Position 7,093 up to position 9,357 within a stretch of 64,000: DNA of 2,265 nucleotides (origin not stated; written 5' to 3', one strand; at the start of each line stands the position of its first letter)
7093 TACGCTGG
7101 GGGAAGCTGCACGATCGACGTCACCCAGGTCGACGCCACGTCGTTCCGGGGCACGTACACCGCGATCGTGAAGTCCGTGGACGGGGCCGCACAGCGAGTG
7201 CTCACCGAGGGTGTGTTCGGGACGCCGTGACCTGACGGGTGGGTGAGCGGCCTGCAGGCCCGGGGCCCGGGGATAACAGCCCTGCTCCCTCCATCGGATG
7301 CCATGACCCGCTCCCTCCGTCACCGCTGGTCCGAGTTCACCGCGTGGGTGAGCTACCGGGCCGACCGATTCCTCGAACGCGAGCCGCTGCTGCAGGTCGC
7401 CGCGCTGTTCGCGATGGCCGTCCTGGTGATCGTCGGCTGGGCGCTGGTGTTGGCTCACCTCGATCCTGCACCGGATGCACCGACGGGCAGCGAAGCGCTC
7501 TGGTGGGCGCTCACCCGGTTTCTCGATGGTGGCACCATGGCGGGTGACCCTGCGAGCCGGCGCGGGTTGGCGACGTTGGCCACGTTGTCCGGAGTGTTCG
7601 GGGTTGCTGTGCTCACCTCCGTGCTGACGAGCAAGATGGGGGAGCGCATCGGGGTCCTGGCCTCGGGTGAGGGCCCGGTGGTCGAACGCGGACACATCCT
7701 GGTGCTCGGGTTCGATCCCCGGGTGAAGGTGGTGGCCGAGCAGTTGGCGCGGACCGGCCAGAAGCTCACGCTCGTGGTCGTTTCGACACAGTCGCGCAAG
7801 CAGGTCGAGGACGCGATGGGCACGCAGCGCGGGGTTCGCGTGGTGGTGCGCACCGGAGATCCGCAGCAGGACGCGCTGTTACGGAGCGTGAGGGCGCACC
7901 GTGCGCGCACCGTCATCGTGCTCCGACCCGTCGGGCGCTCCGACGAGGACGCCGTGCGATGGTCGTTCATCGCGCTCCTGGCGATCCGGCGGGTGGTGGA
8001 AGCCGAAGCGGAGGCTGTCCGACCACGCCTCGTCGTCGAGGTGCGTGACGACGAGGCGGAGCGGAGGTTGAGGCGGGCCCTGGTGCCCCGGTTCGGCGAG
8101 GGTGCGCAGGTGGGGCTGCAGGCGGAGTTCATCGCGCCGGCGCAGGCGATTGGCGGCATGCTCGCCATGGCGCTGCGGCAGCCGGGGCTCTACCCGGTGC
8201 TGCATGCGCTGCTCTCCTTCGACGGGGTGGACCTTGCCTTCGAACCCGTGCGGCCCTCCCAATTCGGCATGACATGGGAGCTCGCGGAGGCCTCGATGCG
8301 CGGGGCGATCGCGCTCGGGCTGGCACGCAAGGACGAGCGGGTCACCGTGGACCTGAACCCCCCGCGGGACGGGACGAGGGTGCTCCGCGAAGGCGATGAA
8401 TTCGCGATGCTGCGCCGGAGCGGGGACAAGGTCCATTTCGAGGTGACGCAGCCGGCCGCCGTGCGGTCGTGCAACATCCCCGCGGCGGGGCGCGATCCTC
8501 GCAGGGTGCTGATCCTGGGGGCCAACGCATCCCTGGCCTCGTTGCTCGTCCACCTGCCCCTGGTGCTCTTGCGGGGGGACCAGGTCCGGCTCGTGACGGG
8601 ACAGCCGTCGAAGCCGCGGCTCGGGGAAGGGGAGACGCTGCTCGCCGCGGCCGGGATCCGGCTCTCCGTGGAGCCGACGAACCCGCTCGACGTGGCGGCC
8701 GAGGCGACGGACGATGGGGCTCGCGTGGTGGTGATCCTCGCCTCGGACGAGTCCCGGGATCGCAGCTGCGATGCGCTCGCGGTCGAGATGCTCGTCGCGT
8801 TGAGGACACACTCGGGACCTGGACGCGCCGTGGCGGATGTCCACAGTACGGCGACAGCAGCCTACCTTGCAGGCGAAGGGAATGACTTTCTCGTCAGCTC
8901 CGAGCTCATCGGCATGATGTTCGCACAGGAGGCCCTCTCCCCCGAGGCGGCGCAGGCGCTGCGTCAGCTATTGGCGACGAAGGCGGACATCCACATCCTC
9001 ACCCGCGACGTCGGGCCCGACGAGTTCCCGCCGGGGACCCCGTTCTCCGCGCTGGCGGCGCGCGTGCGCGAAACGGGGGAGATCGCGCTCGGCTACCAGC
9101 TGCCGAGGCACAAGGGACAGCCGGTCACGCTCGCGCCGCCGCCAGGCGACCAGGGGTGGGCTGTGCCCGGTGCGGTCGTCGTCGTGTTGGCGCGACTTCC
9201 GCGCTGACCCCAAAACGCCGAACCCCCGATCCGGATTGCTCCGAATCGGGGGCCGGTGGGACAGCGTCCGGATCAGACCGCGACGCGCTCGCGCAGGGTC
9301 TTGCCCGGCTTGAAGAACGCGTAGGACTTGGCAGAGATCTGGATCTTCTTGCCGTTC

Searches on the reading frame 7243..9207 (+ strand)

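Call 80: search_protein_families(library=pfam, proteins=[window:7243-9207:+], max_evalue=0.001)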
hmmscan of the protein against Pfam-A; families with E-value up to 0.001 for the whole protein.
window:7243-9207:+ (654 aa): 2 families
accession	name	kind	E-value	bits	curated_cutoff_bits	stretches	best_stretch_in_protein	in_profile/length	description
PF02254.24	TrkA_N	-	3e-06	28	23.8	1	152-279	1-108/116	TrkA-N domain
PF06241.17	Castor_Poll_mid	-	2.8e-05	24.5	26.7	1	303-394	4-91/104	Castor and Pollux, part of voltage-gated ion channel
